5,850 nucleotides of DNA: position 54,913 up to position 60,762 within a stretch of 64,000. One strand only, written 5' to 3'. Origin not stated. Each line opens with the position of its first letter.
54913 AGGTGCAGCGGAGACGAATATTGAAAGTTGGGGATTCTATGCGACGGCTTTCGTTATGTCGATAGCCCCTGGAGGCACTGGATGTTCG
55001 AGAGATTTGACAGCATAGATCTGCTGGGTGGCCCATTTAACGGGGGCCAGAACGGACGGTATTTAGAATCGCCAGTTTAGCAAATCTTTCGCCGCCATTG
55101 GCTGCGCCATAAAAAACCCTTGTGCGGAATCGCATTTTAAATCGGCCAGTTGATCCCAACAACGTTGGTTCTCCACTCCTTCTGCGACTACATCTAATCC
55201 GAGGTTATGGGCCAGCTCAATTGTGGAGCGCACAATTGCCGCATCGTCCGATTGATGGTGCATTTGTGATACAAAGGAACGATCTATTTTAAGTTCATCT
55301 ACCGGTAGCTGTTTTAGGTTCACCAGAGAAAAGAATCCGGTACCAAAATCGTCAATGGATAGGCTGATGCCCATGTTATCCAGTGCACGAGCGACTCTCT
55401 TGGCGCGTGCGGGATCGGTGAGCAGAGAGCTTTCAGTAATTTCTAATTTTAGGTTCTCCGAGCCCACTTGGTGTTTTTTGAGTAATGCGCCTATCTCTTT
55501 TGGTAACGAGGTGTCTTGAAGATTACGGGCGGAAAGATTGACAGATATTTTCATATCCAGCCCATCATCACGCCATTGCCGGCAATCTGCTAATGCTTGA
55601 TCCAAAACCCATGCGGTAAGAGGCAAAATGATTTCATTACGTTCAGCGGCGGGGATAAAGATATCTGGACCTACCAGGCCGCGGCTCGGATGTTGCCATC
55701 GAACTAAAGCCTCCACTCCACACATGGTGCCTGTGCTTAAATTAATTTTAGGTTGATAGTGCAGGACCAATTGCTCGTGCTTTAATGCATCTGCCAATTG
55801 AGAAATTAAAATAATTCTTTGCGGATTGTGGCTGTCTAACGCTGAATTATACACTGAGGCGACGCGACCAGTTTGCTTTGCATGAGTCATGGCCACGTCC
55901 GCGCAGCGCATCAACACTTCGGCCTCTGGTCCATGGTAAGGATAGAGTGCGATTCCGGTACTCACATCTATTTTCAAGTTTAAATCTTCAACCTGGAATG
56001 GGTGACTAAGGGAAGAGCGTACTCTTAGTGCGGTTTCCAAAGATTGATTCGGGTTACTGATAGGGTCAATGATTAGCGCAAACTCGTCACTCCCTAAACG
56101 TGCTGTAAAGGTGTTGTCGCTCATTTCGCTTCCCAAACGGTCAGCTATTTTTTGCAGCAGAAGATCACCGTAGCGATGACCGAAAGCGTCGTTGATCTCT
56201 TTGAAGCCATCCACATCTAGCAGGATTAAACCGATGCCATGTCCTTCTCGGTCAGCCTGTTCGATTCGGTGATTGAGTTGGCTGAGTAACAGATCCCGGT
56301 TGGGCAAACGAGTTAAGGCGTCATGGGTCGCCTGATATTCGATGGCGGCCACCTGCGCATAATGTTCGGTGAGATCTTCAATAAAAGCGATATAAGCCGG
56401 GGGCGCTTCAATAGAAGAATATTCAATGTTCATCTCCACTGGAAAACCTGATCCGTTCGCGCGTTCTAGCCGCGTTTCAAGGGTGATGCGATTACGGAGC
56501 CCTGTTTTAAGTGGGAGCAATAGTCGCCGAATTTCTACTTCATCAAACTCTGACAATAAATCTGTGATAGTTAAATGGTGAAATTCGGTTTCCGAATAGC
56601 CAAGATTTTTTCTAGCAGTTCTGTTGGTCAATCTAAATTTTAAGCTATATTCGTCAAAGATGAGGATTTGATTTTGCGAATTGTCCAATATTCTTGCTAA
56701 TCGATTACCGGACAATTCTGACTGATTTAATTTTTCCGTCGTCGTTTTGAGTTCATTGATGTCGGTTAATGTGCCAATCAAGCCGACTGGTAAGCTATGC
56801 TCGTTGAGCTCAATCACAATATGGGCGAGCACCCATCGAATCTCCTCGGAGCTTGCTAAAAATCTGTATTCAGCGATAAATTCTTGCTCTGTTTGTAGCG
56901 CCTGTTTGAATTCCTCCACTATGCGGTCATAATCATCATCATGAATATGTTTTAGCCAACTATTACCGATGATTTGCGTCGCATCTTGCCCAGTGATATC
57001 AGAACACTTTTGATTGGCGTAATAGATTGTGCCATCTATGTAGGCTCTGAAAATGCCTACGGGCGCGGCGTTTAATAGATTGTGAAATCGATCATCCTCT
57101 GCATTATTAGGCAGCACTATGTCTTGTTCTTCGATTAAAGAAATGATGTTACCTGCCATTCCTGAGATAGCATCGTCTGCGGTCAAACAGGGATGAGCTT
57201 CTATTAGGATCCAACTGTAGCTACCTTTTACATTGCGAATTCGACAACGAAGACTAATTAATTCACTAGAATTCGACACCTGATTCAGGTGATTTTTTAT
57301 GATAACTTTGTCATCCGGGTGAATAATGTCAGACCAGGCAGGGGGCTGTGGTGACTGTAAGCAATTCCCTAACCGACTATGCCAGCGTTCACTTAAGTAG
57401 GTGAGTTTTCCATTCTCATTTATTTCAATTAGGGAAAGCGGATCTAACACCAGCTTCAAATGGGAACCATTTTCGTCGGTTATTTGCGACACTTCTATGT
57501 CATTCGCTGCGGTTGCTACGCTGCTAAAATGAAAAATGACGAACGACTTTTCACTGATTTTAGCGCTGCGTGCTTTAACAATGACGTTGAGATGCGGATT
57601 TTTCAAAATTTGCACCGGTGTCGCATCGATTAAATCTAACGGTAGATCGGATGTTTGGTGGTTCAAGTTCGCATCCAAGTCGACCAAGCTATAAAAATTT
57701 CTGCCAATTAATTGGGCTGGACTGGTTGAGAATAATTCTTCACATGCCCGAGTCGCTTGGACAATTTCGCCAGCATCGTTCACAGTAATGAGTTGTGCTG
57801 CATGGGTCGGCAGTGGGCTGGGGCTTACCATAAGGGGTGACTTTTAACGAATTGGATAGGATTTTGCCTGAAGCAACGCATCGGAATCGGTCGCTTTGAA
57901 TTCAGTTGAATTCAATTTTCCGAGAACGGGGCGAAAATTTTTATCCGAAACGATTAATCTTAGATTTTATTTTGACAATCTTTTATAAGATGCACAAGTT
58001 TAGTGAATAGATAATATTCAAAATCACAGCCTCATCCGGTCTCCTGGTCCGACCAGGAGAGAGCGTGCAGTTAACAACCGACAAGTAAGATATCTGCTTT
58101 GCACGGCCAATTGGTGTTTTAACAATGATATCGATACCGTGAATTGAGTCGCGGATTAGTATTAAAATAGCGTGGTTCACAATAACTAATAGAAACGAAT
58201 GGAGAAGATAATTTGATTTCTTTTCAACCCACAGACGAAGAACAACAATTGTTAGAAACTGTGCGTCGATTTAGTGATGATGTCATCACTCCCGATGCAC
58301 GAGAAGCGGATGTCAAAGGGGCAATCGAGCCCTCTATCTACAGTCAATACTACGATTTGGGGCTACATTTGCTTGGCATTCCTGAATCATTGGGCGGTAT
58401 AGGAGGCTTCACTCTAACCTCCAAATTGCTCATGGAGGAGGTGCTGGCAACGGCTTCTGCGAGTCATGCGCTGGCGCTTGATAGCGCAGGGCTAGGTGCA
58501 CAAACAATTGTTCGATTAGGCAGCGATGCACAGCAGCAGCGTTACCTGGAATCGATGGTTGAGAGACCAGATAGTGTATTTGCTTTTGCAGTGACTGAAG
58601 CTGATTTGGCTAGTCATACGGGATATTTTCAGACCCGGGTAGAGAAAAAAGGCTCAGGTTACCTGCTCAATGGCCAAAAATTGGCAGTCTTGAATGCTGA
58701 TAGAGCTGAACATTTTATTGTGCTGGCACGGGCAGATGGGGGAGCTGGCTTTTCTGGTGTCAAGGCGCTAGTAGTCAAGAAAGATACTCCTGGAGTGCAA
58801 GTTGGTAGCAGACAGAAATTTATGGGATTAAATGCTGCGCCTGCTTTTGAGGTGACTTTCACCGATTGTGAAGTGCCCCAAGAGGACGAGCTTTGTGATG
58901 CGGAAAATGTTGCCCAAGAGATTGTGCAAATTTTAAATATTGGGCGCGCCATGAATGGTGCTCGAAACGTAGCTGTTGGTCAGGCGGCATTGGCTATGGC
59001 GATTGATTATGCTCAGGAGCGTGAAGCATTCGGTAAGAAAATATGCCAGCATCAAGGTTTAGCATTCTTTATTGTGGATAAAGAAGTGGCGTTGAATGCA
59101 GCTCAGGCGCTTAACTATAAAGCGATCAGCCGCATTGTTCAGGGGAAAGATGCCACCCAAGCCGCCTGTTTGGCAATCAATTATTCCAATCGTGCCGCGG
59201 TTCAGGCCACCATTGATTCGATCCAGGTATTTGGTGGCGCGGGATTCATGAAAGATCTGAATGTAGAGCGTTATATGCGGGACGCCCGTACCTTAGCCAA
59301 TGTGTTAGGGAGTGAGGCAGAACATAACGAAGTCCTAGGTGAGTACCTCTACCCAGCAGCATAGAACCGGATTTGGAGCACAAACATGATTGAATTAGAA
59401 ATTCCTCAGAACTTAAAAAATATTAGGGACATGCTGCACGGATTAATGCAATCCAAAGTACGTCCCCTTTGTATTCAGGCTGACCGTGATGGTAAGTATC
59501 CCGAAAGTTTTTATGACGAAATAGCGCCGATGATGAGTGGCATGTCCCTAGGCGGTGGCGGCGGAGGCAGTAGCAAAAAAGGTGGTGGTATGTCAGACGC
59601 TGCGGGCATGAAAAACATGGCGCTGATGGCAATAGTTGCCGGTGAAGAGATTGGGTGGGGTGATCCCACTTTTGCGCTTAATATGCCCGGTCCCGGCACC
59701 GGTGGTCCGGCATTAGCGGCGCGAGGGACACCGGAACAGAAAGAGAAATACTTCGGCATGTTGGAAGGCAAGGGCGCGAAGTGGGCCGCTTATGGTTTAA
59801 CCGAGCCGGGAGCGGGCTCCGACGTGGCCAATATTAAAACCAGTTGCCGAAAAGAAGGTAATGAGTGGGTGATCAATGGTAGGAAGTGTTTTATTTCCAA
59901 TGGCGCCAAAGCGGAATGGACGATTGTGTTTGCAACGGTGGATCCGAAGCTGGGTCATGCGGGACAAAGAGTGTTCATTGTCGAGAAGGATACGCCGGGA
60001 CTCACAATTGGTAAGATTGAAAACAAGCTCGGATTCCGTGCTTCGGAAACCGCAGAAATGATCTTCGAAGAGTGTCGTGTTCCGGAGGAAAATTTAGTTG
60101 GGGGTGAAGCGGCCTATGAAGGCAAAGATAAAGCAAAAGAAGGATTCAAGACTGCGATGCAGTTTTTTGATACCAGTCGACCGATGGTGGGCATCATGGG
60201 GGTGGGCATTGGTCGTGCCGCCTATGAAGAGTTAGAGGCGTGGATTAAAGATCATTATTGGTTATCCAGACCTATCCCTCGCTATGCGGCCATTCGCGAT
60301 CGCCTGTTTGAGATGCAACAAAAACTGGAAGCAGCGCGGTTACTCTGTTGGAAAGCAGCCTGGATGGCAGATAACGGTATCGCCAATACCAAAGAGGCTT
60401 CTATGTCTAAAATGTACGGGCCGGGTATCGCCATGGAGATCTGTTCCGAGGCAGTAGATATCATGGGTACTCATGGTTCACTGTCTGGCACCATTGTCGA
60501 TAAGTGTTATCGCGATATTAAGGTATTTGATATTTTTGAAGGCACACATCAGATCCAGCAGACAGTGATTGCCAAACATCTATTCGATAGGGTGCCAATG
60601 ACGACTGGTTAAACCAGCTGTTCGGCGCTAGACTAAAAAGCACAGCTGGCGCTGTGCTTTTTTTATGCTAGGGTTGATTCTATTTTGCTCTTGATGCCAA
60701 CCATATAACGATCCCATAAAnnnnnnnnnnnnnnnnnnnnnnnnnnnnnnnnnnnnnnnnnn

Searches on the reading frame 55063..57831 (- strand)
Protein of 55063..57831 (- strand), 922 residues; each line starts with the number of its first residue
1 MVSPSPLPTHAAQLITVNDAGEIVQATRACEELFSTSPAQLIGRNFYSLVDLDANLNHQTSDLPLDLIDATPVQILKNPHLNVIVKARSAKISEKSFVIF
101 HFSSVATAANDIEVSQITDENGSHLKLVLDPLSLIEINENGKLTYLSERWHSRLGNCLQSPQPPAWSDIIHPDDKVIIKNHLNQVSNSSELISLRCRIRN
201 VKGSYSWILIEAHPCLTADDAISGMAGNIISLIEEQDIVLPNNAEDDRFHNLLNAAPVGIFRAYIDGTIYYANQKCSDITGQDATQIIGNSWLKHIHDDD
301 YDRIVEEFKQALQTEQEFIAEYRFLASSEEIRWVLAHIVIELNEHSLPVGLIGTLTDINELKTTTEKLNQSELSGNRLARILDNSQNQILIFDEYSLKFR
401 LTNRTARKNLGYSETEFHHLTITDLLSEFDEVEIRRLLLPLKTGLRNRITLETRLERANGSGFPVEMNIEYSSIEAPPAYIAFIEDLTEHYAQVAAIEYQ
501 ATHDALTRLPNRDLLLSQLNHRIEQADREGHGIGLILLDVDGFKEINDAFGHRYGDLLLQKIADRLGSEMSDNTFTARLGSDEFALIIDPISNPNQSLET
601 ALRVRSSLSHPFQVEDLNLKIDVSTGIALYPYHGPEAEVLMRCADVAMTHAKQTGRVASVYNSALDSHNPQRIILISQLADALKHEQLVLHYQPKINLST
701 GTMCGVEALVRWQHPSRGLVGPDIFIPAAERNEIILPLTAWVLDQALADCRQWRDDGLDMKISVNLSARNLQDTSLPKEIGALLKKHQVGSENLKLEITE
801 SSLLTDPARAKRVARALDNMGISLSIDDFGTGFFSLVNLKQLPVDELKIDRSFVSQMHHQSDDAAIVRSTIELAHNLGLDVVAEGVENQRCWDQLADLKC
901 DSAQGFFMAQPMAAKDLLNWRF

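Call 43: search_protein_families(library=pfam, proteins=[window:55063-57831:-])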
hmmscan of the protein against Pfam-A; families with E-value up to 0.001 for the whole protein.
window:55063-57831:- (922 aa): 9 families
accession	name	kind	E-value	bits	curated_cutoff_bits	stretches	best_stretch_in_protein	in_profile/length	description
PF00563.25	EAL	-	5.7e-73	245.6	31.3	1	678-911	3-236/236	EAL domain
PF00990.26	GGDEF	-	3.7e-42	144.3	23.8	1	501-656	1-159/161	Diguanylate cyclase, GGDEF domain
PF08447.18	PAS_3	-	6.2e-28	97.3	25.6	2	271-354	3-88/89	PAS fold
PF00989.32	PAS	-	1.3e-24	86.8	22.6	2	248-358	2-113/113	PAS fold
PF13426.13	PAS_9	-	5.6e-21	75.2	27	2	258-360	2-103/103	PAS domain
PF08448.16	PAS_4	-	2e-15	57.4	23.1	1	253-362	1-109/110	PAS fold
PF13188.13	PAS_8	-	5.7e-12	45.5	21.8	1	248-306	2-59/65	PAS domain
PF24820.1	Diguanyl_cycl_sensor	-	1.3e-05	25.5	28.1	0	266-309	15-60/109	Diguanylate cyclase-like sensor domain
PF14598.12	PAS_11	-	1.4e-05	25.4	25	0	265-344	10-89/109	PAS domain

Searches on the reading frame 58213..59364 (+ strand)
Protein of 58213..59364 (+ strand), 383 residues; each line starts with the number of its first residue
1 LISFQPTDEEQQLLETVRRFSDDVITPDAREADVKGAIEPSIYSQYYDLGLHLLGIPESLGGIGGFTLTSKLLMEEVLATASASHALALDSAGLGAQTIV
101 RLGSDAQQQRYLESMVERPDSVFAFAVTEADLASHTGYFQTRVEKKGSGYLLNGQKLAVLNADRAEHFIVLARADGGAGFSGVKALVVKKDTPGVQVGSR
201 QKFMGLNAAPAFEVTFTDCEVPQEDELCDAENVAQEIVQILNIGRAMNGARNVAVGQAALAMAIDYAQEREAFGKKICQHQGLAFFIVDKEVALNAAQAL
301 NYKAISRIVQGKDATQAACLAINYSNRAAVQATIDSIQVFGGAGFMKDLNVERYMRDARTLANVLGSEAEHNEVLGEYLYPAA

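Call 43: search_protein_families(library=pfam, proteins=[window:58213-59364:+])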
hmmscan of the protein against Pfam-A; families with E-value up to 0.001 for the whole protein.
window:58213-59364:+ (383 aa): 4 families
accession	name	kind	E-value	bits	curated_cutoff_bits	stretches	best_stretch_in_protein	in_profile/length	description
PF00441.29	Acyl-CoA_dh_1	-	1.2e-26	94.1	22.4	1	239-371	9-141/150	Acyl-CoA dehydrogenase, C-terminal domain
PF02771.21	Acyl-CoA_dh_N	-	2.1e-21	76.8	22.9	1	7-117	1-111/113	Acyl-CoA dehydrogenase, N-terminal domain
PF02770.24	Acyl-CoA_dh_M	-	2e-18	66.8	33.3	1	124-219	1-97/97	Acyl-CoA dehydrogenase, middle domain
PF08028.16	Acyl-CoA_dh_2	-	2.2e-10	41.4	22.7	1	253-362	8-127/134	Acyl-CoA dehydrogenase, C-terminal domain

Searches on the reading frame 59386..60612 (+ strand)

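Call 43: search_protein_families(library=pfam, proteins=[window:59386-60612:+])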
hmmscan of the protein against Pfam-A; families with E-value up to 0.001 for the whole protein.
window:59386-60612:+ (408 aa): 4 families
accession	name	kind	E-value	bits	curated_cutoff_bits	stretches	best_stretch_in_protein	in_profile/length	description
PF00441.29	Acyl-CoA_dh_1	-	6.5e-38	130.7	22.4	1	252-399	2-149/150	Acyl-CoA dehydrogenase, C-terminal domain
PF02770.24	Acyl-CoA_dh_M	-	1.6e-27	95.9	33.3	1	135-230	1-97/97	Acyl-CoA dehydrogenase, middle domain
PF08028.16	Acyl-CoA_dh_2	-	8.5e-09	36.2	22.7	1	269-387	4-132/134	Acyl-CoA dehydrogenase, C-terminal domain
PF02771.21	Acyl-CoA_dh_N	-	3.3e-07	31.1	22.9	1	10-123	4-106/113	Acyl-CoA dehydrogenase, N-terminal domain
